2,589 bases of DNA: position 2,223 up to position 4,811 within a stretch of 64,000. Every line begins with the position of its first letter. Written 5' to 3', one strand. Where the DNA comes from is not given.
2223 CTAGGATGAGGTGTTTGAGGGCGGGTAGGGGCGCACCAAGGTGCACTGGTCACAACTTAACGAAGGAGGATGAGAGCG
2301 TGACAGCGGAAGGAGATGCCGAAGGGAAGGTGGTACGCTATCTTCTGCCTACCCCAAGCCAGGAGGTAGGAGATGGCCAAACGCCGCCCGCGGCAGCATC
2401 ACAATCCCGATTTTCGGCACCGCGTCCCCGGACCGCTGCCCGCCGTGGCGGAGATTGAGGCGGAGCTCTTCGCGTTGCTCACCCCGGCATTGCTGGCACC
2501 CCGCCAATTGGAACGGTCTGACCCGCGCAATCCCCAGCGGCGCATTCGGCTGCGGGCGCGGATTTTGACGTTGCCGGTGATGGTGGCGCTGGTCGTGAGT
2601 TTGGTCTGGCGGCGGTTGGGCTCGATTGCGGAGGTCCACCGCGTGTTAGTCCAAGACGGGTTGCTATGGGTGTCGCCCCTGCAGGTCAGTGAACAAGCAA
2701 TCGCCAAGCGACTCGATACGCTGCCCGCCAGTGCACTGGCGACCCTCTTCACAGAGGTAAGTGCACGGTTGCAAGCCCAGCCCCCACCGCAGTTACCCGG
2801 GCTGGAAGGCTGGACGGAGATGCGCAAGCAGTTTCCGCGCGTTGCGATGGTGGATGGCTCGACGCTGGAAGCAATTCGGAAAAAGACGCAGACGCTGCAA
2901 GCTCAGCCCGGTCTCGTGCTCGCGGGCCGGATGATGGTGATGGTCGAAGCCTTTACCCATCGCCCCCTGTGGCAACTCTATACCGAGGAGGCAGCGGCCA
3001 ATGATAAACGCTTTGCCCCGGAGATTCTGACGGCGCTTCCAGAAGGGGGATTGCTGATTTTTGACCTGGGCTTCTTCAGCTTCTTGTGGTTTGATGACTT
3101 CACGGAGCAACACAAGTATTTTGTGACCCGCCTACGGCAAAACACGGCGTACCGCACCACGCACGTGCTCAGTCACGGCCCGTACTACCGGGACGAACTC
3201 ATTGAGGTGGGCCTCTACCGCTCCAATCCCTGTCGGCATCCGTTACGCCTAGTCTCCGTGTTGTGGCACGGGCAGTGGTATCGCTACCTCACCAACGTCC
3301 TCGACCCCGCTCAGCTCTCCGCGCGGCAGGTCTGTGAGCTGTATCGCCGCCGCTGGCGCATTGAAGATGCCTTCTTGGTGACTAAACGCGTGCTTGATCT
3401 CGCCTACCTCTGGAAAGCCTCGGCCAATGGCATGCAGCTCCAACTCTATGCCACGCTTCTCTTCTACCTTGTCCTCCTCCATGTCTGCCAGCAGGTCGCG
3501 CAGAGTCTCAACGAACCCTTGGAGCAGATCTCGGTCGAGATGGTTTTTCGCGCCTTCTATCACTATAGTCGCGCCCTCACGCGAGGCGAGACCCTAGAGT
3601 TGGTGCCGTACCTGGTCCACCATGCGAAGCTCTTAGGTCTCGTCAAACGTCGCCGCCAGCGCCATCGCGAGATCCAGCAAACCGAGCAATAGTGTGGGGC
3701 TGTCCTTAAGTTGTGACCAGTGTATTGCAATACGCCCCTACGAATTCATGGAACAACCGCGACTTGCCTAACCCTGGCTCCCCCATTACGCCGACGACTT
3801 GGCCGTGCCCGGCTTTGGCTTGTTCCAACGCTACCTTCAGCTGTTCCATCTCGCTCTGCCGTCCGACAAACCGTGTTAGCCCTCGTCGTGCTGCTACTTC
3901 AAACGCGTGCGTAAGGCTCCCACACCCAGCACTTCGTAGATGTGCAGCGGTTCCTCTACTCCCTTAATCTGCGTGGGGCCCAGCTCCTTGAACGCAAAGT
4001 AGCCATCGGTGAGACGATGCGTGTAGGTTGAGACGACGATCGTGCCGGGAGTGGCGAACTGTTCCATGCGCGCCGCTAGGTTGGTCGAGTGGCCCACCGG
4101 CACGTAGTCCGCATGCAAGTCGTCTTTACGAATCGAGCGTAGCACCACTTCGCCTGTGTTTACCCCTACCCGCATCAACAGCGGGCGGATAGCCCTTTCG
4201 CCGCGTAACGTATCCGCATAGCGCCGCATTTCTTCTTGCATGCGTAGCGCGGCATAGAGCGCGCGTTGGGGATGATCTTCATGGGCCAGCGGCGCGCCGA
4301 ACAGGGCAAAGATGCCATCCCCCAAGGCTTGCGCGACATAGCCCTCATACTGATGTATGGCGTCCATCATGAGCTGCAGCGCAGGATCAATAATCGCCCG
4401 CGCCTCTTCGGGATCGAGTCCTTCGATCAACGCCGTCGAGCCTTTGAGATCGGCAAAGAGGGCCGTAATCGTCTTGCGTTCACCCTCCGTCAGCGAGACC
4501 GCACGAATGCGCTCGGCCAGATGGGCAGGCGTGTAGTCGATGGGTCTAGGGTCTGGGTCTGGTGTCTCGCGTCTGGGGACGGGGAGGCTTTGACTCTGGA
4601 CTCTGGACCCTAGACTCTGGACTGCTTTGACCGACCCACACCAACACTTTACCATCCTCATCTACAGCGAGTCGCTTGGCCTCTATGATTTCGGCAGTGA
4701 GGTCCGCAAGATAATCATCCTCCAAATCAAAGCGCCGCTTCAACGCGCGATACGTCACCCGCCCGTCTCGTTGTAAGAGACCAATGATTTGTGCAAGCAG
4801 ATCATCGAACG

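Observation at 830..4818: Single large cyclase-AAA ATPase-TPR regulator gene broken three ways: IS4 insertion, repeat-slippage frameshift, IS256 at its 3' side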

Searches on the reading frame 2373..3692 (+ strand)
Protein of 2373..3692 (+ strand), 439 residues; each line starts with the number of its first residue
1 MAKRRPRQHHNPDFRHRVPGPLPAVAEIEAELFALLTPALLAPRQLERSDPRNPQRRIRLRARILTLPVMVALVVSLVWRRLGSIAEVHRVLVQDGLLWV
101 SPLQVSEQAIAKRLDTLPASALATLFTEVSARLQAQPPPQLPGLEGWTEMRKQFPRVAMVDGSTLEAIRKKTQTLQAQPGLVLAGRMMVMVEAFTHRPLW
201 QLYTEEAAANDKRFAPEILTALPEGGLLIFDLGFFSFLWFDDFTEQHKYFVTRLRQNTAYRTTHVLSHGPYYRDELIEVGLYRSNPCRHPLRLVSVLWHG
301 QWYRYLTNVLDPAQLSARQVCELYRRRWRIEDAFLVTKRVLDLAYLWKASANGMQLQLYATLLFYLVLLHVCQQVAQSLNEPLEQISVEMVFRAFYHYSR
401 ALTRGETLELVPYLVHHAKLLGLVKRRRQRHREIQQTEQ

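Call 6: search_protein_families(library=pfam, proteins=[window:2373-3692:+], max_evalue=0.01)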
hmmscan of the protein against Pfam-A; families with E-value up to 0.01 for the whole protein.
window:2373-3692:+ (439 aa): 2 families
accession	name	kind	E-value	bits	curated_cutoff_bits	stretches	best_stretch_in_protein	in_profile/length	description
PF01609.27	DDE_Tnp_1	-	4.4e-18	66.2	23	1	154-365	3-198/200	Transposase DDE domain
PF13006.12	Nterm_IS4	-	0.0044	17.7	25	1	57-127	25-95/95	Insertion element 4 transposase N-terminal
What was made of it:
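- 2373..3692 (+): IS4-family transposase, 439 aa, apparently intact. PF01609 E=4.4e-18 (call 6).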

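Call 12: find_encoding_contigs(protein=window:2373-3692:+, flank=3000, max_places=10)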
Protein window:2373-3692:+ (439 aa): no gene with exactly this product is on record in the collection.

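Call 17: find_related_loci(query=window:2373-3692:+, collection=genome_contigs, flank=4000)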
Query window:2373-3692:+ (439 aa) in genome_contigs; peptide patterns used: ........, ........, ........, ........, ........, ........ (x = any residue, [..] = any of these).
55 stretches matched a pattern; 4 encode a relative of the query (tblastn E <= 1e-3); 4 distinct loci.
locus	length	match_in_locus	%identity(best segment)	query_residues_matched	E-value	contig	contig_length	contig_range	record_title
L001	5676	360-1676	75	1-439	0e+0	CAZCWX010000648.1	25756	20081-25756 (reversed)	MAG TPA_asm: uncultured Enterobacteriaceae bacterium isolate binchicken_co31_407 genome assembly, contig: k141_4741354,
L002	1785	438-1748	70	1-438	0e+0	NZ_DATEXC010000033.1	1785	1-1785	MAG: Glutamicibacter sp. isolate SMAG_U8409 k141_304078, whole genome shotgun sequence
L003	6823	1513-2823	67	1-438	0e+0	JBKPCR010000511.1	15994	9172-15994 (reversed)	MAG: bacterium isolate GB_EKS_MAG_00046 GB_EKS_000001374739, whole genome shotgun sequence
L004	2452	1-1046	81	90-439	7e-164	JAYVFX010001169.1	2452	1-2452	MAG: Deltaproteobacteria bacterium isolate GL45_Down_concoct_107 GL45_Down_concoct_107_1168, whole genome shotgun sequen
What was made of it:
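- Tried and rejected: The genome_contigs scan with the transposase returned only four distant relatives (67-81%) and not the source genome (call 17).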

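Call 32: find_related_loci(query=window:2373-3692:+, collection=metagenome_contigs, flank=1500)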
Query window:2373-3692:+ (439 aa) in metagenome_contigs; peptide patterns used: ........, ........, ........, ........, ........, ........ (x = any residue, [..] = any of these).
221 stretches matched a pattern; 153 encode a relative of the query (tblastn E <= 1e-3); the best 80 are kept; 80 distinct loci.
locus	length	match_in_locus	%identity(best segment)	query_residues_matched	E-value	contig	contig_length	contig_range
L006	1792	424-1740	87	1-439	0e+0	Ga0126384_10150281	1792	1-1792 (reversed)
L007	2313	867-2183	89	1-439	0e+0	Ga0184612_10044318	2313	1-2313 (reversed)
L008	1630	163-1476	87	1-438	0e+0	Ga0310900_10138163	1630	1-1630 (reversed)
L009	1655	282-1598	87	1-439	0e+0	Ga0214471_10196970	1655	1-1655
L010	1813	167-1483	85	1-439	0e+0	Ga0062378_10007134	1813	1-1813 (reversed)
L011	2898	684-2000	91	1-439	0e+0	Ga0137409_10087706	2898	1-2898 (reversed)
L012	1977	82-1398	85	1-439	0e+0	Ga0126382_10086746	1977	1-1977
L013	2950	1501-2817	87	1-439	0e+0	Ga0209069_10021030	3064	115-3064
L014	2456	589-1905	84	1-439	0e+0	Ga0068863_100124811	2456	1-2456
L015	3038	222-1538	84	1-439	0e+0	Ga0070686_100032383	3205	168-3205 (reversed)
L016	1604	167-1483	85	1-439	0e+0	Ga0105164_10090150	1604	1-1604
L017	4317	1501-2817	87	1-439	0e+0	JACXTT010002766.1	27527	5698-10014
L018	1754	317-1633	86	1-439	0e+0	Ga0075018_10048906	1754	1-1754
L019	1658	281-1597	82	1-439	0e+0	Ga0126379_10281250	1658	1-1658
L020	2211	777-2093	83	1-439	0e+0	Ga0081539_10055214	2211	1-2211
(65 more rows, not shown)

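Call 43: search_protein_families(library=ncbifam, proteins=[window:2373-3692:+], max_evalue=0.001)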
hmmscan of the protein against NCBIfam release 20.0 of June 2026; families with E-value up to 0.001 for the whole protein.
window:2373-3692:+ (439 aa): 5 families
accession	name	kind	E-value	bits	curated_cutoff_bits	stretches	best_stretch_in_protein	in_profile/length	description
NF033592.1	transpos_IS4_1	equivalog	5.9e-55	186.7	115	1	59-368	20-328/332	IS4 family transposase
NF049999.1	transpos_IS701_3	equivalog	6.1e-07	28.7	170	1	288-365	274-354/412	IS701 family transposase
NF033591.1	transpos_IS4_2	equivalog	1.9e-06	27.2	152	1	207-338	99-245/340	IS4 family transposase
NF033559.2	transpos_IS1634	equivalog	1.9e-05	23.9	100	1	302-397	360-449/483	IS1634 family transposase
NF049925.1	transpos_IS4_4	equivalog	0.00021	20.2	250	1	290-353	288-352/449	IS4 family transposase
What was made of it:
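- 2373..3692 (+): NF033592 transpos_IS4_1 scores 186.7 bits against a cut-off of 115 (call 43).
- On IS4 family insertion sequence: NCBIfam NF033592 transpos_IS4_1 scores 186.7 bits against a cut-off of 115 (call 43).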

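Call 48: find_homologous_proteins(query=window:2373-3692:+, max_evalue=1e-50)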
Query window:2373-3692:+ (439 aa): 1727 proteins with E <= 1e-50 among 8000 candidates; the best 120 are listed.
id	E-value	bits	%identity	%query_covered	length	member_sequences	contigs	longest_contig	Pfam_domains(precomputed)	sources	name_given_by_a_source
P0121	2.6e-284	961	97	100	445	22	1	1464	PF01609.28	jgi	jgi:hypothetical protein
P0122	5.1e-283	957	98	100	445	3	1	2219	PF01609.28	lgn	-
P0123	6.1e-269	910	93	100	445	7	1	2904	PF01609.28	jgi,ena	jgi:hypothetical protein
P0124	2.6e-267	905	92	100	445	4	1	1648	PF01609.28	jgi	jgi:hypothetical protein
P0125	3.4e-266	901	91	100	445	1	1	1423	PF01609.28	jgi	jgi:hypothetical protein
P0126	6.4e-264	894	92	100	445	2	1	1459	PF01609.28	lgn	-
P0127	2.2e-259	879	90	100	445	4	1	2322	PF01609.28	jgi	jgi:DDE family transposase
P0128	1.1e-258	876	90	100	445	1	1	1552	PF01609.28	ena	-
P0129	5.3e-258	874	89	100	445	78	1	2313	PF01609.28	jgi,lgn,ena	-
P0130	1.6e-257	873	89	100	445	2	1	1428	PF01609.28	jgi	-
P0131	3.0e-257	872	88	100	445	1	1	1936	PF01609.28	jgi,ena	jgi:hypothetical protein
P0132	5.2e-256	868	88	100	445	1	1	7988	PF01609.28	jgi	jgi:hypothetical protein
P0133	2.3e-255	865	88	100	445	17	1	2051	PF01609.28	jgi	jgi:hypothetical protein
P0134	3.5e-255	865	88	100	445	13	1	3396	PF01609.28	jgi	jgi:hypothetical protein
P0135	1.8e-254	862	88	100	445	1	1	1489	PF01609.28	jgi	jgi:hypothetical protein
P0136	3.6e-254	862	88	100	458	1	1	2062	PF01609.28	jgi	jgi:hypothetical protein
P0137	7.6e-254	860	88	100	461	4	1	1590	PF01609.28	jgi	jgi:hypothetical protein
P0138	1.8e-253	859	87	100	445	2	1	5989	PF01609.28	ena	-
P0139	2.5e-253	859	87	100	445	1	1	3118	PF01609.28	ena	-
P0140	1.0e-252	857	87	100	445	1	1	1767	PF01609.28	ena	-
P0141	2.4e-252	856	87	100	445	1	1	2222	PF01609.28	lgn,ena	-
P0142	2.9e-252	855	87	100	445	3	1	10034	PF01609.28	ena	-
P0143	3.1e-252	855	87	100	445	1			PF01609.28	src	-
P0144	3.6e-252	855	87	100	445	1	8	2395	PF01609.28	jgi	jgi:Transposase DDE domain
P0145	9.0e-252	854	87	100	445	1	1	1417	PF01609.28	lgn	-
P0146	4.0e-251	851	87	100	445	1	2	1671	PF01609.28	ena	-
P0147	5.6e-251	851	89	100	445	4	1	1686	PF01609.28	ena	-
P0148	6.5e-251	851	86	100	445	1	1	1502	PF01609.28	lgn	-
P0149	7.1e-251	851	87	100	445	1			PF01609.28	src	-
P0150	9.8e-251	850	87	100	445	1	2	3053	PF01609.28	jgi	jgi:hypothetical protein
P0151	1.5e-250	850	86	100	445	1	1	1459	PF01609.28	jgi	jgi:hypothetical protein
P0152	1.7e-250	849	87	100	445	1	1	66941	PF01609.28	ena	-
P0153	1.8e-250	849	86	100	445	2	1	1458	PF01609.28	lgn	-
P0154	2.0e-250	849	87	100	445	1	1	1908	PF01609.28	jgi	jgi:hypothetical protein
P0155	2.2e-250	849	87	100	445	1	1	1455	PF01609.28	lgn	-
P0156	4.0e-250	848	86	100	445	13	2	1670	PF01609.28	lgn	-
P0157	4.6e-250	848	86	100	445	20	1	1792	PF01609.28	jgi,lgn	jgi:hypothetical protein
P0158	4.8e-250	848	87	100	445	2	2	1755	PF01609.28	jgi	jgi:Transposase DDE domain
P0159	5.3e-250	848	87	100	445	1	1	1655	PF01609.28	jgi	-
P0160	6.6e-250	847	86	100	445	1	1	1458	PF01609.28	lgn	-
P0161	1.0e-249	847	87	100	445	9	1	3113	PF01609.28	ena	-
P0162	2.3e-249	846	86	100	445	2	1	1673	PF01609.28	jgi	jgi:hypothetical protein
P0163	3.7e-249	845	85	100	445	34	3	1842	PF01609.28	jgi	jgi:hypothetical protein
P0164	4.0e-249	845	86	100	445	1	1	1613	PF01609.28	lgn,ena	-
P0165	4.4e-249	845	86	100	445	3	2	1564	PF01609.28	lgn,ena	-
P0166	1.3e-248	843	86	100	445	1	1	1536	PF01609.28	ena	-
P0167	1.6e-248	843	86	100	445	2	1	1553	PF01609.28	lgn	-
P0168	2.5e-248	842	86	100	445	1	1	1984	PF01609.28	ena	-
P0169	2.8e-248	842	86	100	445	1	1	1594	PF01609.28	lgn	-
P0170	4.3e-248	842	86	100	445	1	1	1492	PF01609.28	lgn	-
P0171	9.0e-248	840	86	100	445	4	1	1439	PF01609.28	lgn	-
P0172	6.5e-247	838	86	100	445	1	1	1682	PF01609.28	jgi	jgi:Transposase DDE domain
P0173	6.0e-246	834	85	100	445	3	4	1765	PF01609.28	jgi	jgi:hypothetical protein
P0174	1.4e-245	833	85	100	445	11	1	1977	PF01609.28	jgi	-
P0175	1.8e-245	833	85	100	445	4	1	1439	PF01609.28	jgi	jgi:hypothetical protein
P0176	4.0e-245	832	85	100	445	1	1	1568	PF01609.28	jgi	jgi:hypothetical protein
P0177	6.8e-245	831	85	100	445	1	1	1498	PF01609.28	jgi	jgi:Transposase DDE domain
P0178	9.9e-245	830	85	100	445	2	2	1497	PF01609.28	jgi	jgi:hypothetical protein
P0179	3.5e-244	829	85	100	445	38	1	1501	PF01609.28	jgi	jgi:DDE family transposase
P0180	1.0e-243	827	85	100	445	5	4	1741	PF01609.28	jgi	jgi:hypothetical protein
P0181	9.5e-243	824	85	98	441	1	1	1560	PF01609.28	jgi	jgi:Transposase DDE domain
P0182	3.2e-242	822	86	97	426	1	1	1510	PF01609.28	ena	-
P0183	3.4e-242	822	84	100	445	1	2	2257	PF01609.28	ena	-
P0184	4.6e-242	822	84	100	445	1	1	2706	PF01609.28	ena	-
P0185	5.2e-242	821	83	100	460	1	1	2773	PF01609.28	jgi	jgi:Transposase DDE domain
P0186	1.2e-241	820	84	100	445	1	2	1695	PF01609.28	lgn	-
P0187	1.4e-241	820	84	100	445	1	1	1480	PF01609.28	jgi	jgi:hypothetical protein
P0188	3.1e-241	819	84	100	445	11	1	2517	PF01609.28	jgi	jgi:Transposase DDE domain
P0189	5.0e-241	818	85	100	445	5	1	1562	PF01609.28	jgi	jgi:Transposase DDE domain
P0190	6.1e-241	818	84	100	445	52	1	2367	PF01609.28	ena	-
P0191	9.5e-241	817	83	100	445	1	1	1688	PF01609.28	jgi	jgi:hypothetical protein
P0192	6.6e-240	815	84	100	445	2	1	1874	PF01609.28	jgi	jgi:hypothetical protein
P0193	1.2e-239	814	87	95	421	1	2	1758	PF01609.28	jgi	jgi:hypothetical protein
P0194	1.5e-239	813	83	100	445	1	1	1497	PF01609.28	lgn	-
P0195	5.6e-239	811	83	100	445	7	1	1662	PF01609.28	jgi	jgi:hypothetical protein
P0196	2.3e-238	809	91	90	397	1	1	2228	PF01609.28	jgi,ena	jgi:hypothetical protein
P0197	4.3e-238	809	87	95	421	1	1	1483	PF01609.28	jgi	jgi:hypothetical protein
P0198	1.7e-237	807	84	100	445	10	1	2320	PF01609.28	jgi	jgi:Transposase DDE domain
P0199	7.8e-237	804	83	100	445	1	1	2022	PF01609.28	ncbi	ncbi:MAG TPA: IS4 family transposase [Anaerolineales bacterium]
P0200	1.3e-235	800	82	100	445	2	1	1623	PF01609.28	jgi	jgi:hypothetical protein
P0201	5.8e-235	798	82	100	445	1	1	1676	PF01609.28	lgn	-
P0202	1.4e-234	797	82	100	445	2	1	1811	PF01609.28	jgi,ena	-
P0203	6.4e-234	795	83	100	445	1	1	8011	PF01609.28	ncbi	-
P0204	4.9e-233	792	82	100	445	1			PF01609.28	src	-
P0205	1.4e-228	777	84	96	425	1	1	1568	PF01609.28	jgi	jgi:Transposase DDE domain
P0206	4.3e-228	776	84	95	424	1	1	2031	PF01609.28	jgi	jgi:hypothetical protein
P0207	5.2e-228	775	79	100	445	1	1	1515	PF01609.28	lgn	-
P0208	6.3e-227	772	79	100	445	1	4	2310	PF01609.28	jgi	jgi:hypothetical protein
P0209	6.9e-224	762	77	100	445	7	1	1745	PF01609.28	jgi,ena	jgi:hypothetical protein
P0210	1.3e-222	758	86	90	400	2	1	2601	PF01609.28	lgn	-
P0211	1.4e-221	754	79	100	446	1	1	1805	PF01609.28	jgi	jgi:Transposase DDE domain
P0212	1.9e-221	754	85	90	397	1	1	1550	PF01609.28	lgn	-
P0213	8.3e-221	752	78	99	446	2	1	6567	PF01609.28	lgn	-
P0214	3.5e-220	750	75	100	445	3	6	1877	PF01609.28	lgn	-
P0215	1.1e-219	748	77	100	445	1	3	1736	PF01609.28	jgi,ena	-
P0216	5.8e-218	742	77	100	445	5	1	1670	PF01609.28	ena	-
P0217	6.7e-218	742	75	100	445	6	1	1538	PF01609.28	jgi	jgi:hypothetical protein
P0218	1.1e-217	741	75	100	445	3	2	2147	PF01609.28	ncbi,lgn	-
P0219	2.0e-217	740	78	100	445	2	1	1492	PF01609.28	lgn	-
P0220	3.4e-217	740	84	90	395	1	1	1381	PF01609.28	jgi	jgi:hypothetical protein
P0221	3.0e-213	727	74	100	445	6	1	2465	PF01609.28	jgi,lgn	-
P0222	4.3e-213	726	74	100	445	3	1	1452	PF01609.28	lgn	-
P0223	5.0e-212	723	73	100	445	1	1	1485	PF01609.28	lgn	-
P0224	1.7e-211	721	73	100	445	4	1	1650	PF01609.28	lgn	-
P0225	1.7e-211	721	73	100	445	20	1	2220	PF01609.28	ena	-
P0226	1.9e-211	721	74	100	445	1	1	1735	PF01609.28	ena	-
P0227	2.5e-210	717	73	100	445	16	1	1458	PF01609.28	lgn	-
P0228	8.5e-210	715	73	100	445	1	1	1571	PF01609.28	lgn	-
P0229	2.2e-209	714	73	100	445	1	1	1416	PF01609.28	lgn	-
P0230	1.7e-208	711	73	100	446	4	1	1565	PF01609.28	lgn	-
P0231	2.1e-208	711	73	100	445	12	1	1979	PF01609.28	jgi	jgi:hypothetical protein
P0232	1.9e-207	708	73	97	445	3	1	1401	PF01609.28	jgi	jgi:hypothetical protein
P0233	4.0e-207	707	71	100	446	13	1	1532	PF01609.28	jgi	-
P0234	1.9e-206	704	92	78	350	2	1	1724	PF01609.28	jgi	jgi:Transposase DDE domain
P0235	2.4e-206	704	72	100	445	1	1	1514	PF01609.28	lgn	-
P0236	2.9e-206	704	70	100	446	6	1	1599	PF01609.28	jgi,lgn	jgi:hypothetical protein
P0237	2.2e-205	701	85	84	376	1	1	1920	PF01609.28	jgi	jgi:Transposase DDE domain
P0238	3.1e-205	700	70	100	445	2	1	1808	PF01609.28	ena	-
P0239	8.4e-205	699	81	90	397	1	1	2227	PF01609.28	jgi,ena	-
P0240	1.2e-204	698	71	100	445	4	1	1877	PF01609.28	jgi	jgi:hypothetical protein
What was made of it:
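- Tried and rejected: The best named hit was an Anaerolineales MAG at 83% (call 48).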

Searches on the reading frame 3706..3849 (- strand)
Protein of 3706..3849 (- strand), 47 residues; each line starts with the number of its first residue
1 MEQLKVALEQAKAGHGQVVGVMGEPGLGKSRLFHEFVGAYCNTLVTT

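Call 6: search_protein_families(library=pfam, proteins=[window:3706-3849:-], max_evalue=0.01)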
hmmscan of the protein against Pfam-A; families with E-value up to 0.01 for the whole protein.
window:3706-3849:- (47 aa): 3 families
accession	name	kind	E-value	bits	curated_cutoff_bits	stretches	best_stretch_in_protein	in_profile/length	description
PF13191.12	AAA_16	-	2.6e-05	25.2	32.6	1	2-37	10-45/167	AAA ATPase domain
PF03308.22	MeaB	-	0.00079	19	23.1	1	11-37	28-54/273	Methylmalonyl Co-A mutase-associated GTPase MeaB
PF00005.33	ABC_tran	-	0.0042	18.1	25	1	14-40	9-35/137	ABC transporter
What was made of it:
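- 3723..3900 (-): Start of the AAA_16/STAND ATPase domain with Walker A (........). The rest of the domain is deleted. AAA_16 profile positions 10-45 of 167 are matched by the raw ORF (call 6).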

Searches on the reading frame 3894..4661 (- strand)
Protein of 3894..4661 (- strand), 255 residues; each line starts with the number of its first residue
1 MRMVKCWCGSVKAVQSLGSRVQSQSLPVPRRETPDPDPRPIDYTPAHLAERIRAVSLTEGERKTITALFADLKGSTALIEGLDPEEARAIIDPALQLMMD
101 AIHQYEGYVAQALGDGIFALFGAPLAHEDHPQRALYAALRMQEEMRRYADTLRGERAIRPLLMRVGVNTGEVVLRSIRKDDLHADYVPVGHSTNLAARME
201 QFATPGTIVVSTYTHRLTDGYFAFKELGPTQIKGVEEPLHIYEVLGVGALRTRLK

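Call 6: search_protein_families(library=pfam, proteins=[window:3894-4661:-], max_evalue=0.01)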
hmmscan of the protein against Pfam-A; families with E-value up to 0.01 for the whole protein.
window:3894-4661:- (255 aa): 1 family
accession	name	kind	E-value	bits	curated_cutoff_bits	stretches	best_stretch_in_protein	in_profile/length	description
PF00211.25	Guanylate_cyc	-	8.2e-22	78.1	21.9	1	62-242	6-179/183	Adenylate and Guanylate cyclase catalytic domain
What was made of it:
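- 3900..4583 (-): Class III nucleotidyl cyclase domain plus the distal part of the linker. PF00211 E=8e-22, profile positions 6-179 of 183 (call 6).
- Checked: PF00211 cyclase domain in 3894-4661, E=8e-22 (call 6).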
